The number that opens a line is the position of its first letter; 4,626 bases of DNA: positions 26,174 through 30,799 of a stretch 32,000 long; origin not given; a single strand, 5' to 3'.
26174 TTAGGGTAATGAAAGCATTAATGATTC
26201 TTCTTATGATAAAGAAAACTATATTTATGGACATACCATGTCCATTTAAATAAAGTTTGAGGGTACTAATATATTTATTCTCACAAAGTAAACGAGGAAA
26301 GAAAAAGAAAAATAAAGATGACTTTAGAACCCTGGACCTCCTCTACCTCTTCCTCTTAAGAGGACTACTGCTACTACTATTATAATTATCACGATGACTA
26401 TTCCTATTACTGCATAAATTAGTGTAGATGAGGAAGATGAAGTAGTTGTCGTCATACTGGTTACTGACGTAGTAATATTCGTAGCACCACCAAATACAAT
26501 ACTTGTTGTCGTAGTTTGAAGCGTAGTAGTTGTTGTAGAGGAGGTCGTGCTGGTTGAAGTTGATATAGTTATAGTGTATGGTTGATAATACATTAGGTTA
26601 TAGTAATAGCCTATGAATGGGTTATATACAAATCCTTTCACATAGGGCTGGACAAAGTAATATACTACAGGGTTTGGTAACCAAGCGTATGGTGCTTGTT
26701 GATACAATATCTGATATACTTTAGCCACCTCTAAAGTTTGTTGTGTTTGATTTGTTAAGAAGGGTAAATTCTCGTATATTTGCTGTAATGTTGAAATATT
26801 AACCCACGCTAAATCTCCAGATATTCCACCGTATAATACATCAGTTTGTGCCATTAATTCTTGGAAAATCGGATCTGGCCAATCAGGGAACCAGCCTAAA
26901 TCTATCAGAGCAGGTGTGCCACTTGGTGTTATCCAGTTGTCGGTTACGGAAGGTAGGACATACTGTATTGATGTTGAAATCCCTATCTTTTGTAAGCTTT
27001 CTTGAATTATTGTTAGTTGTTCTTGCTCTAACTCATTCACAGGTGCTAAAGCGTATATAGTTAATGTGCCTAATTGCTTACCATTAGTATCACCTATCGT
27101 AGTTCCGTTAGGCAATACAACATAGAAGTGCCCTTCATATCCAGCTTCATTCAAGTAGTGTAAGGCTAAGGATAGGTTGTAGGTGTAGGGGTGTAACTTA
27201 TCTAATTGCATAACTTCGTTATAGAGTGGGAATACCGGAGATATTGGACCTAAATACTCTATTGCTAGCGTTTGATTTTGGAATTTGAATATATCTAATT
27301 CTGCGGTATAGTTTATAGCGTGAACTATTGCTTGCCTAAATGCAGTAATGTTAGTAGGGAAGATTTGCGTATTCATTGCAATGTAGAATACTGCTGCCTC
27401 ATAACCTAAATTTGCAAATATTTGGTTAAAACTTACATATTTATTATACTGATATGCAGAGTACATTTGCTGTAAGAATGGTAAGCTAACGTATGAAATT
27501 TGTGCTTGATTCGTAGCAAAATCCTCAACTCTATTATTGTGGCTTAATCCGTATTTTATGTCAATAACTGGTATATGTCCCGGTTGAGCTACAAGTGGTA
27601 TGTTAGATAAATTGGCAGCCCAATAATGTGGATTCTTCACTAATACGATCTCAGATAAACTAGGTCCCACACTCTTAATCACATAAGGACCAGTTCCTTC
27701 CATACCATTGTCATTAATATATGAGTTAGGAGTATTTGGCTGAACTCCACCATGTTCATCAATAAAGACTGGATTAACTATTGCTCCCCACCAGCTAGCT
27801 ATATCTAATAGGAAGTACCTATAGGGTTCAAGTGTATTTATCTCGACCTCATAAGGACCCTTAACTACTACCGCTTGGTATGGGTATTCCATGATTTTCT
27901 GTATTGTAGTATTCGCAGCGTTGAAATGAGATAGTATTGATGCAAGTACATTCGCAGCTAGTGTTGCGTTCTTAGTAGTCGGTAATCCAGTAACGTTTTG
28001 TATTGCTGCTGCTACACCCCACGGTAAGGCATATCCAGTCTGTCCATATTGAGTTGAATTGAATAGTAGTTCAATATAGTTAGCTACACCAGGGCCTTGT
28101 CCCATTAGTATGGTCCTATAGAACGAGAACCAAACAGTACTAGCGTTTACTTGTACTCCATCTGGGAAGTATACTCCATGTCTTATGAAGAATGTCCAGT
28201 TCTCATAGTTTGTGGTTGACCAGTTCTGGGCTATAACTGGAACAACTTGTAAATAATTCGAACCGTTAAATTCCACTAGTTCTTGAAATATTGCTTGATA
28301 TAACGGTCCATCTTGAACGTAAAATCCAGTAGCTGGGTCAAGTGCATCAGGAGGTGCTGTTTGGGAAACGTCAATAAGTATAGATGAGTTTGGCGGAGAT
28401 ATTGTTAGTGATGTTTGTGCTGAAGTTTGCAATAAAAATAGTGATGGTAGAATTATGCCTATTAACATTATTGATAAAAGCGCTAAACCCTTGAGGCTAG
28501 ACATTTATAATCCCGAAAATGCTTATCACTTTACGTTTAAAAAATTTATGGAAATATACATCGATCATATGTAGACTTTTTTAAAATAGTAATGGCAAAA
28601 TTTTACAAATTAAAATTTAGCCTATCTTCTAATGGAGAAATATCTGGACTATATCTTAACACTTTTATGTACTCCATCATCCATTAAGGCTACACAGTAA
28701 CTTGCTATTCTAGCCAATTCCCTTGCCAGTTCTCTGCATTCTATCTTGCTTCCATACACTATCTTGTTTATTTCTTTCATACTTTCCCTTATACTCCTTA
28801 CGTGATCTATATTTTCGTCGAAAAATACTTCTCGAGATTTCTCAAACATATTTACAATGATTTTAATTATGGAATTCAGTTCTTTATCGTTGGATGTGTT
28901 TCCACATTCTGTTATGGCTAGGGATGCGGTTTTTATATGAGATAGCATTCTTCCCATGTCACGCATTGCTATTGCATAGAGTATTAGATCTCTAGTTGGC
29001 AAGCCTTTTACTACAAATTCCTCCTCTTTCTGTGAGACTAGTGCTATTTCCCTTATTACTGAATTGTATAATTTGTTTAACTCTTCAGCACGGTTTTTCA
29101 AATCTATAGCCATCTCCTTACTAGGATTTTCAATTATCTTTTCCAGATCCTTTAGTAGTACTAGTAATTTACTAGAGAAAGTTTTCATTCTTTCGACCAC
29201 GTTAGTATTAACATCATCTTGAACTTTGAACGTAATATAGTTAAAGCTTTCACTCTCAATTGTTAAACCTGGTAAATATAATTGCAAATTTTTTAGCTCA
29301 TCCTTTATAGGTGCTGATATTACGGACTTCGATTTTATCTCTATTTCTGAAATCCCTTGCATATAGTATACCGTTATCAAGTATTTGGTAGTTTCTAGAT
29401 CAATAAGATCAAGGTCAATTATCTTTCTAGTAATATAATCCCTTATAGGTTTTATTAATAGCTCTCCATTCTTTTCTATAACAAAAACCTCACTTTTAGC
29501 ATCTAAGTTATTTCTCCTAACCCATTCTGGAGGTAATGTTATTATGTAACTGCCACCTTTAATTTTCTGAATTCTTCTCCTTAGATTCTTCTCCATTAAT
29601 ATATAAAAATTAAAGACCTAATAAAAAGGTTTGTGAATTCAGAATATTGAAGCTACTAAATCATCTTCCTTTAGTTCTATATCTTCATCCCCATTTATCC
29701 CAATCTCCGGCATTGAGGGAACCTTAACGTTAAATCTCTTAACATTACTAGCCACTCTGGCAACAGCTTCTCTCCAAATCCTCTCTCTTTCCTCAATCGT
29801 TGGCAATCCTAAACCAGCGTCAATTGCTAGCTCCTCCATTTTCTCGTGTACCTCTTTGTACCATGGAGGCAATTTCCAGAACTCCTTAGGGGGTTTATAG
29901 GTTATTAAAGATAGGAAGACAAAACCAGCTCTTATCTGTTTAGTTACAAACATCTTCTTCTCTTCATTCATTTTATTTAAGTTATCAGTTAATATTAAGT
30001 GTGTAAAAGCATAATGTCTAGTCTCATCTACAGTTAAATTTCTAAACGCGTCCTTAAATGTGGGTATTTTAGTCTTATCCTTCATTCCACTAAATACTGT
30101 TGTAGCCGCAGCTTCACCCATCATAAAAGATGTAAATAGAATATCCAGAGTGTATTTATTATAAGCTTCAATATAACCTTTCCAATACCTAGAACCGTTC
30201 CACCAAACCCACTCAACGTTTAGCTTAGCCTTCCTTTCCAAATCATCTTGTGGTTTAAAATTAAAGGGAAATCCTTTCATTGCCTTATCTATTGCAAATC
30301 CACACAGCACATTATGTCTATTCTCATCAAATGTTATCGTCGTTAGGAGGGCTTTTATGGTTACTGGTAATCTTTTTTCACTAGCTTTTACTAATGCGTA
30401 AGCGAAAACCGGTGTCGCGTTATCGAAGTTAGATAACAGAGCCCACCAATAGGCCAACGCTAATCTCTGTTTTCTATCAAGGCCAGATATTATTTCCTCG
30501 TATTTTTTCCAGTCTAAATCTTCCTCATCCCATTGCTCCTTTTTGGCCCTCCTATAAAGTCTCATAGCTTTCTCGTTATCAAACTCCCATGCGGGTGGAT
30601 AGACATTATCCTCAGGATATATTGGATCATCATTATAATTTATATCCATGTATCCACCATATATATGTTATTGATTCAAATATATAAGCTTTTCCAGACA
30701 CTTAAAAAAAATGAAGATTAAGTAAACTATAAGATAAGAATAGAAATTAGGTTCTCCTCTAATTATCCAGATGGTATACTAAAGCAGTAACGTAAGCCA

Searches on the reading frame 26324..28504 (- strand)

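Call 92: search_protein_families(library=pfam, proteins=[window:26324-28504:-], max_evalue=0.001)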
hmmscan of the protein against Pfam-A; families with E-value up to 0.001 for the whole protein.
window:26324-28504:- (726 aa): 1 family
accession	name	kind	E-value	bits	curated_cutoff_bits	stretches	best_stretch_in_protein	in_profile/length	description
PF00496.27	SBP_bac_5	-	5e-50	171.1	32.4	1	86-546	1-354/368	Bacterial extracellular solute-binding proteins, family 5 Middle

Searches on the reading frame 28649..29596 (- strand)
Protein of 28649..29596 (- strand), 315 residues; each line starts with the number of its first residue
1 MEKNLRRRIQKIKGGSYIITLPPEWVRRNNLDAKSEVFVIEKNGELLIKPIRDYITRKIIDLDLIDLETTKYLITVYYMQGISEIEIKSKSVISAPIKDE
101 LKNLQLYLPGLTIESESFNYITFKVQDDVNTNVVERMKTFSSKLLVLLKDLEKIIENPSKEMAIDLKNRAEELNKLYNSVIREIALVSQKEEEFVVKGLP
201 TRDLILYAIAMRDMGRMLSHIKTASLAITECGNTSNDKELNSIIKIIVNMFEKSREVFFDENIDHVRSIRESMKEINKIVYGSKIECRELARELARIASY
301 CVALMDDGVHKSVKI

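Call 92: search_protein_families(library=pfam, proteins=[window:28649-29596:-], max_evalue=0.001)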
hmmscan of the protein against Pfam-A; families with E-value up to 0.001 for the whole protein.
window:28649-29596:- (315 aa): 2 families
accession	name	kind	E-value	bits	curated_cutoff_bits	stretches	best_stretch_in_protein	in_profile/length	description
PF04014.23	MazE_antitoxin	-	2.2e-11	43.9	24.7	1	12-53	3-45/48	Antidote-toxin recognition MazE, bacterial antitoxin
PF01895.24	PhoU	-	3.2e-06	27.8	23.5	0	146-222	10-83/89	PhoU domain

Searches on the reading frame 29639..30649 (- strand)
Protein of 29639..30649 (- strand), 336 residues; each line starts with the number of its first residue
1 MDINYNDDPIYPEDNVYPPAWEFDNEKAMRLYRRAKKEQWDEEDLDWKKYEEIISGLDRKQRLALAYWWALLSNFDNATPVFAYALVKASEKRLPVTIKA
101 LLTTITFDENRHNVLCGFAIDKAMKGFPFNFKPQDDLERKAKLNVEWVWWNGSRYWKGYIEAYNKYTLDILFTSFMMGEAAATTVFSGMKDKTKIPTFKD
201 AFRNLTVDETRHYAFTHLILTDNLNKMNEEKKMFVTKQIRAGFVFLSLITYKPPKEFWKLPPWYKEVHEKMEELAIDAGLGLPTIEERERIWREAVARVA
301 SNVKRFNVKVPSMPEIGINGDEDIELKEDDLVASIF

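Call 92: search_protein_families(library=pfam, proteins=[window:29639-30649:-], max_evalue=0.001)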
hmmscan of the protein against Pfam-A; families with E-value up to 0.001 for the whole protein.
window:29639-30649:- (336 aa): 1 family
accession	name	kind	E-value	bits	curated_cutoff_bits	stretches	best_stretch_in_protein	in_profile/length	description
PF11583.14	AurF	-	2.6e-05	23.9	29.6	0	168-268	154-255/282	P-aminobenzoate N-oxygenase AurF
